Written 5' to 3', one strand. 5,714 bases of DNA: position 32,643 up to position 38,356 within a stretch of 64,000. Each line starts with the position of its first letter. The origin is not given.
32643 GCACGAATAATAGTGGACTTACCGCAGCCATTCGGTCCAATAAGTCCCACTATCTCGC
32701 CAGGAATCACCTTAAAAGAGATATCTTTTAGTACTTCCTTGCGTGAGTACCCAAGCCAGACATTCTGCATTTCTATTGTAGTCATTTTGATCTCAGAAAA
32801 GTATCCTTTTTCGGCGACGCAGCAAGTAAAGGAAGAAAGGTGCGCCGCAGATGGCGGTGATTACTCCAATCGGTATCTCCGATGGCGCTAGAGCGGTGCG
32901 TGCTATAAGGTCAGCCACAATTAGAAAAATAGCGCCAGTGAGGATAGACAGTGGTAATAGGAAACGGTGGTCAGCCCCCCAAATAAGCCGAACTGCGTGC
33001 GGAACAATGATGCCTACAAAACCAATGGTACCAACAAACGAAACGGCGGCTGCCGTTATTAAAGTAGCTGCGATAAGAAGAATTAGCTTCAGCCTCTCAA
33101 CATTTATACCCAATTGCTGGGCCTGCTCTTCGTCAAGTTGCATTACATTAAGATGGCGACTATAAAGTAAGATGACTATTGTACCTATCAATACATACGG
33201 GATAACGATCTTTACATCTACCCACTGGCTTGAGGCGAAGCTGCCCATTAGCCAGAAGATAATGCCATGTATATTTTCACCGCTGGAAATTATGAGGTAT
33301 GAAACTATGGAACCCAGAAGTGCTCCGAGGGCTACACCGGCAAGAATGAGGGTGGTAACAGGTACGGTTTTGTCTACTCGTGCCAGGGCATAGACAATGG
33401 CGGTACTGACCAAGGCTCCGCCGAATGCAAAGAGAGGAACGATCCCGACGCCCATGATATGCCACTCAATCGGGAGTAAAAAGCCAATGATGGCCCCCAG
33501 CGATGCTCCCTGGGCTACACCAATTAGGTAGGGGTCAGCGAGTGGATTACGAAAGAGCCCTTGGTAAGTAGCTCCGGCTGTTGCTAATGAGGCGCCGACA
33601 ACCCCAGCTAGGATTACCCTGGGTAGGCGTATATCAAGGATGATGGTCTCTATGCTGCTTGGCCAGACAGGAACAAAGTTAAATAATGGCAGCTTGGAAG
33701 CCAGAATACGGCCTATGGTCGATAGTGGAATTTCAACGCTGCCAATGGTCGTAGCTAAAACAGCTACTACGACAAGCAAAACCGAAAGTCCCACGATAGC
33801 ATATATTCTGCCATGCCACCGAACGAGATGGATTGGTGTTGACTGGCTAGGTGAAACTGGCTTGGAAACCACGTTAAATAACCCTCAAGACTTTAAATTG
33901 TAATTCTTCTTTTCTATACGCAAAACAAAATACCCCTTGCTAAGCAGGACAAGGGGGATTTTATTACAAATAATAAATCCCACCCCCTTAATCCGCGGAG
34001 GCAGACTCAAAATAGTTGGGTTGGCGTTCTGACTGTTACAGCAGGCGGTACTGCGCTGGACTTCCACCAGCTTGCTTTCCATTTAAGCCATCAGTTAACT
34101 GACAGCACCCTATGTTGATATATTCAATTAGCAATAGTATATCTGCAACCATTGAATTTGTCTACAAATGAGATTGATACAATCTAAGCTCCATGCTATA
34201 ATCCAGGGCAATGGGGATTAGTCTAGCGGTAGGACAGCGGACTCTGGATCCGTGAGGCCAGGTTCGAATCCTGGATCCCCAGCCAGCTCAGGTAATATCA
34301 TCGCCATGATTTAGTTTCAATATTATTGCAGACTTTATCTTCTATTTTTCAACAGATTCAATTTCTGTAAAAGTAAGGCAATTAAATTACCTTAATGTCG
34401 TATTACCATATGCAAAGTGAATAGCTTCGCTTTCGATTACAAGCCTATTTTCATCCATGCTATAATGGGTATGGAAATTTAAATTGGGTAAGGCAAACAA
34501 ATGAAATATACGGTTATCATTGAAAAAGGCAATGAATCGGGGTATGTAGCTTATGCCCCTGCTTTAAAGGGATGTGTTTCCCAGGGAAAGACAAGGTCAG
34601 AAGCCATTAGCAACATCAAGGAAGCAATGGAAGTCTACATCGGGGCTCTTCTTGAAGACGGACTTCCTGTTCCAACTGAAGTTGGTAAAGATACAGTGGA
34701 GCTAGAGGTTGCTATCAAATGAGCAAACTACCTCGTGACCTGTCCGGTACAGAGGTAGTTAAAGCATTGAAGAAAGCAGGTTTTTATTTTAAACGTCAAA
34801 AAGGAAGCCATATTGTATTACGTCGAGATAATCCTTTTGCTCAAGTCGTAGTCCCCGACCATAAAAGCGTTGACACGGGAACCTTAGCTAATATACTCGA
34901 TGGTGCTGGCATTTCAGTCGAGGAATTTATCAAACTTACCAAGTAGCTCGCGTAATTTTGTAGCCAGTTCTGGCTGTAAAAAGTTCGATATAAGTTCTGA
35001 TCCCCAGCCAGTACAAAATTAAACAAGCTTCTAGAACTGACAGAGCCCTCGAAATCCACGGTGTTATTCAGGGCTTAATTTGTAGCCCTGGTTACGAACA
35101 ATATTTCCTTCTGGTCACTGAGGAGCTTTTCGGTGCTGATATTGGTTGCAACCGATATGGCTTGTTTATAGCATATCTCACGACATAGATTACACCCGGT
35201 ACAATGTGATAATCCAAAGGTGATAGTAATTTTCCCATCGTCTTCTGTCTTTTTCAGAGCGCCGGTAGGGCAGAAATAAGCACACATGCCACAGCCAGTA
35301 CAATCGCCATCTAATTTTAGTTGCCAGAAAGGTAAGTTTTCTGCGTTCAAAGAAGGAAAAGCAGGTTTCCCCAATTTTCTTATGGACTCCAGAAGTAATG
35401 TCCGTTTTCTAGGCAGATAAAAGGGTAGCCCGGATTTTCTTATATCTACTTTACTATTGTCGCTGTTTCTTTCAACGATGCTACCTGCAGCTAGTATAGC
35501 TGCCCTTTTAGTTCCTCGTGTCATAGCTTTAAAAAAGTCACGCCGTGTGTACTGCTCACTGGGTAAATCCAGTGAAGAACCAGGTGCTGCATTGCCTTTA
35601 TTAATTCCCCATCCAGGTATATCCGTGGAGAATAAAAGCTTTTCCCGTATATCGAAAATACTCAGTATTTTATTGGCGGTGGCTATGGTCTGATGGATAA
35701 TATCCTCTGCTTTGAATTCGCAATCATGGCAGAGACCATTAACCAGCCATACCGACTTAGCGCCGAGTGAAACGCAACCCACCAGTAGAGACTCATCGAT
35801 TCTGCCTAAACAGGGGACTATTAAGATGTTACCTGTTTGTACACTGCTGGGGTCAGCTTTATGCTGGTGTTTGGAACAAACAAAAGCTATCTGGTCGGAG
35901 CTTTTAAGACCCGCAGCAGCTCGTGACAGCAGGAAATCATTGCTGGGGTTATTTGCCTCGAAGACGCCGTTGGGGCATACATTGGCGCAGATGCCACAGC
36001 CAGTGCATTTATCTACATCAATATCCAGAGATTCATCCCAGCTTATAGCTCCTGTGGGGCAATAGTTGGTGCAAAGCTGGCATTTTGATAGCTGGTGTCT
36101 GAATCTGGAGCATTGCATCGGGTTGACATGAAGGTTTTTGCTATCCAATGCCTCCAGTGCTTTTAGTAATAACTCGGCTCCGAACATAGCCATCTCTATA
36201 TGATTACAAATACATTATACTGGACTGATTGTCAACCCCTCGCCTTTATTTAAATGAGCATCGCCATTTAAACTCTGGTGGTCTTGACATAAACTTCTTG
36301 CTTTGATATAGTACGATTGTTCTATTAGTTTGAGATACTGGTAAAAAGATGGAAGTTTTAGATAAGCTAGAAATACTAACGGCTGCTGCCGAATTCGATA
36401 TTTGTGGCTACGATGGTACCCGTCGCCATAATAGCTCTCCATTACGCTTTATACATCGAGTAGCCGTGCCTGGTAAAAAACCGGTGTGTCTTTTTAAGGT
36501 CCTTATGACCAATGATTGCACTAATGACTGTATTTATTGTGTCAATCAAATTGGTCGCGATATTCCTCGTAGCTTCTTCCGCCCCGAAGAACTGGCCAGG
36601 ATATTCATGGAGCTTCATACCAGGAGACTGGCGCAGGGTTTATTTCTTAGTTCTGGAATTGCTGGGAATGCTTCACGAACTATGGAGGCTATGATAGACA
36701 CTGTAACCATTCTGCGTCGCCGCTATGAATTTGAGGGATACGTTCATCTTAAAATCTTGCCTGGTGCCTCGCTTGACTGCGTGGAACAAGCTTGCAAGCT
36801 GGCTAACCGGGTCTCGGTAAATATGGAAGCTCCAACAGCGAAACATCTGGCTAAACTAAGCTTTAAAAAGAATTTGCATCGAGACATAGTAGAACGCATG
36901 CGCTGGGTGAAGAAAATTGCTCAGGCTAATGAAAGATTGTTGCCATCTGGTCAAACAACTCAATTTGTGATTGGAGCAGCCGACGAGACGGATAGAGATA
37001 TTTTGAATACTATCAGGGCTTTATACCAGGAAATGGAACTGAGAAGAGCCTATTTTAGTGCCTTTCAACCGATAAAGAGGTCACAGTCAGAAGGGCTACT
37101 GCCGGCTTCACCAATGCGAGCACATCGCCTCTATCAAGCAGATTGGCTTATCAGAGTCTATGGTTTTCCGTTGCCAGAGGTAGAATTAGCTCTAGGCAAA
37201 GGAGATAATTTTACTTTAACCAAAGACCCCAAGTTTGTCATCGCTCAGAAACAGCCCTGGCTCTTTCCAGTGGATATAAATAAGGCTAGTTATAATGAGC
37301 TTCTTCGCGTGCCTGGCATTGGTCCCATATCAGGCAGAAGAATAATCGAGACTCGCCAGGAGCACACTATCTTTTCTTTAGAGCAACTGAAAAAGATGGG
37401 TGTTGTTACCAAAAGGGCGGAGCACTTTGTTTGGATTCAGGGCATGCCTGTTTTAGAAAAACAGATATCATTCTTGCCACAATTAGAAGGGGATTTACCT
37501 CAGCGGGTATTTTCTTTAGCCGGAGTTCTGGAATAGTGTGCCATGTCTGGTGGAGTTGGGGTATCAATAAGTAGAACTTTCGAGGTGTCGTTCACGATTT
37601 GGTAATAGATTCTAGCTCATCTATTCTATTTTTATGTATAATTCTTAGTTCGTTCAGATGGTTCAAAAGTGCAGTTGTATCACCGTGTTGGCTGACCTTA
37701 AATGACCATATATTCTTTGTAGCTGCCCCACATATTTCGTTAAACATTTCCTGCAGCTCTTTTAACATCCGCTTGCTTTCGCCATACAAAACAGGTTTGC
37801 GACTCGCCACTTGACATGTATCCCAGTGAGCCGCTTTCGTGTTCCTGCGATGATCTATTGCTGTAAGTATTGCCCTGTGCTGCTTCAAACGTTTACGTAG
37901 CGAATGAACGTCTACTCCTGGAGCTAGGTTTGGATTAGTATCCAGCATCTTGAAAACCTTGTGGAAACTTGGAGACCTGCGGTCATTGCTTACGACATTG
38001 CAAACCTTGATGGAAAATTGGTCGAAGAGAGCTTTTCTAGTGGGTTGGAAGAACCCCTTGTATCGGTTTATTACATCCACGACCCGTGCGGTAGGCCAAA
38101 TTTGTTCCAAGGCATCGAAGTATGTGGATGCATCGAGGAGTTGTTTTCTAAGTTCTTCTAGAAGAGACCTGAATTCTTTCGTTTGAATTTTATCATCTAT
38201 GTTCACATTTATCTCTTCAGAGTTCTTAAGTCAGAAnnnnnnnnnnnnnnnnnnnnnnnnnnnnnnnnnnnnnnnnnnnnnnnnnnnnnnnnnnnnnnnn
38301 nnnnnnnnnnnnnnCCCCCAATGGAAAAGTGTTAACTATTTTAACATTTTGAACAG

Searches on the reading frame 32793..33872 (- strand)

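Call 17: search_protein_families(library=pfam, proteins=[window:32793-33872:-], max_evalue=0.00001)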
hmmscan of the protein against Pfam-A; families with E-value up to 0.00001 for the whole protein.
window:32793-33872:- (359 aa): 2 families
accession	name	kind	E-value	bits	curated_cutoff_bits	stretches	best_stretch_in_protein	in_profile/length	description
PF01032.23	FecCD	-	1.3e-97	327.1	26.5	1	32-353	1-311/311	FecCD transport family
PF00950.22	ABC-3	-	6.8e-07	29.5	20.1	1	123-330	42-238/258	ABC 3 transport family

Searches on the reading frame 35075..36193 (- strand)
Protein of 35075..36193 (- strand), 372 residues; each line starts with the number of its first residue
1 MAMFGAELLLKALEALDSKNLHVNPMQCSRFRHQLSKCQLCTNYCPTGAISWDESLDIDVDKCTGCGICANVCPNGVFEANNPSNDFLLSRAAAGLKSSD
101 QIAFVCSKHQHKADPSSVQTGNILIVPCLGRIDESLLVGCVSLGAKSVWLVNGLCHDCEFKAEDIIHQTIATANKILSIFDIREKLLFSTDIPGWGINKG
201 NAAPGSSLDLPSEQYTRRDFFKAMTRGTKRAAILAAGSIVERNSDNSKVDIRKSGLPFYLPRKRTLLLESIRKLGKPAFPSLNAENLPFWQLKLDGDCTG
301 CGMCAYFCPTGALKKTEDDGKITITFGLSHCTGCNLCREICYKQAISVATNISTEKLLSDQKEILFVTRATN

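Call 17: search_protein_families(library=pfam, proteins=[window:35075-36193:-], max_evalue=0.00001)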
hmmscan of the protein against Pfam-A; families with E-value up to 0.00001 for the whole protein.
window:35075-36193:- (372 aa): 11 families
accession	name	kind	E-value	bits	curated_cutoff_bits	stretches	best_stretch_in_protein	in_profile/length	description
PF00037.32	Fer4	-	3.7e-19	68.1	21.1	1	58-78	3-23/24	4Fe-4S binding domain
PF12838.12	Fer4_7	-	6.1e-16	59.1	27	2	37-77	4-52/52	4Fe-4S dicluster domain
PF13484.11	Fer4_16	-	1.8e-12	48.3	30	0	62-81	1-20/66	4Fe-4S double cluster binding domain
PF14697.11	Fer4_21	-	7.3e-12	45.7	35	1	297-346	7-57/59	4Fe-4S dicluster domain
PF13187.11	Fer4_9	-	1.6e-11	44.5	27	2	37-76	4-50/52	4Fe-4S dicluster domain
PF13237.11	Fer4_10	-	2.5e-11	43.8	25.5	1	296-341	7-52/53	4Fe-4S dicluster domain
PF25160.1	LdpA_Fe-S-bd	-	4.6e-10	39.6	27.6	1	39-80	7-45/49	LdpA Fe-S cluster-binding domain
PF12797.12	Fer4_2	-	1.1e-09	38.1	24.5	0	58-74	5-21/22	4Fe-4S binding domain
PF12837.12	Fer4_6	-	3.6e-09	36.6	25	1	58-78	4-24/24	4Fe-4S binding domain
PF13183.11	Fer4_8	-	8.6e-09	36.2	27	0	60-77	2-68/68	4Fe-4S dicluster domain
PF12800.12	Fer4_4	-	1.3e-06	28.7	24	0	61-76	2-17/17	4Fe-4S binding domain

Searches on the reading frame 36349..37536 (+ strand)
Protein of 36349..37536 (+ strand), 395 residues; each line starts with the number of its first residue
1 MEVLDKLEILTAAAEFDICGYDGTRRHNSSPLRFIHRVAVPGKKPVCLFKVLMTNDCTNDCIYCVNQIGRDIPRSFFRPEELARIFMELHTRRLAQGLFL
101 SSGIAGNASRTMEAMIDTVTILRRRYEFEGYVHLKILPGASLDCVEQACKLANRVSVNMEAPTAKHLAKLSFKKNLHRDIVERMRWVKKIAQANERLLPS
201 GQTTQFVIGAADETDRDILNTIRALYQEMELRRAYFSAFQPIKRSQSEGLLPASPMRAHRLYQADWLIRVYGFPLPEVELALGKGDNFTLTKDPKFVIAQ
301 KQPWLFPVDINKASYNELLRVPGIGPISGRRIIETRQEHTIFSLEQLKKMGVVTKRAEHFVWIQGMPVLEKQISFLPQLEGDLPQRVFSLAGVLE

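Call 17: search_protein_families(library=pfam, proteins=[window:36349-37536:+], max_evalue=0.00001)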
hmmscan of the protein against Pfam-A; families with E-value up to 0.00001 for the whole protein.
window:36349-37536:+ (395 aa): 2 families
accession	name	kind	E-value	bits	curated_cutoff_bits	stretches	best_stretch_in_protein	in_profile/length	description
PF12836.13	HHH_3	-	6.8e-10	39.4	27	1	308-351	6-50/65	Helix-hairpin-helix motif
PF04055.27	Radical_SAM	-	1.4e-08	35.5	29.5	1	52-224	2-165/166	Radical SAM superfamily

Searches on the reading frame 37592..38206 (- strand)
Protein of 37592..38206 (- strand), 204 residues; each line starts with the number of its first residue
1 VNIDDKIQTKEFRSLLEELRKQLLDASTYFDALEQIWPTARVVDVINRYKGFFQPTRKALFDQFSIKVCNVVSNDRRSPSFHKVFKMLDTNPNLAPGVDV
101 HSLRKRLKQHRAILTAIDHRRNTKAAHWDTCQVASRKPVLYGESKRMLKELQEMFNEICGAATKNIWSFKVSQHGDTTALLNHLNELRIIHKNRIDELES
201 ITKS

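Call 17: search_protein_families(library=pfam, proteins=[window:37592-38206:-], max_evalue=0.00001)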
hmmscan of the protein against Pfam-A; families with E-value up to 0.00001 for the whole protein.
window:37592-38206:- (204 aa): 1 family
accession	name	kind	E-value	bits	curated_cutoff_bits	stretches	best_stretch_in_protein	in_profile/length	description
PF18734.6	HEPN_AbiU2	-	5.1e-11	42.8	26.8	1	10-172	2-182/193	AbiU2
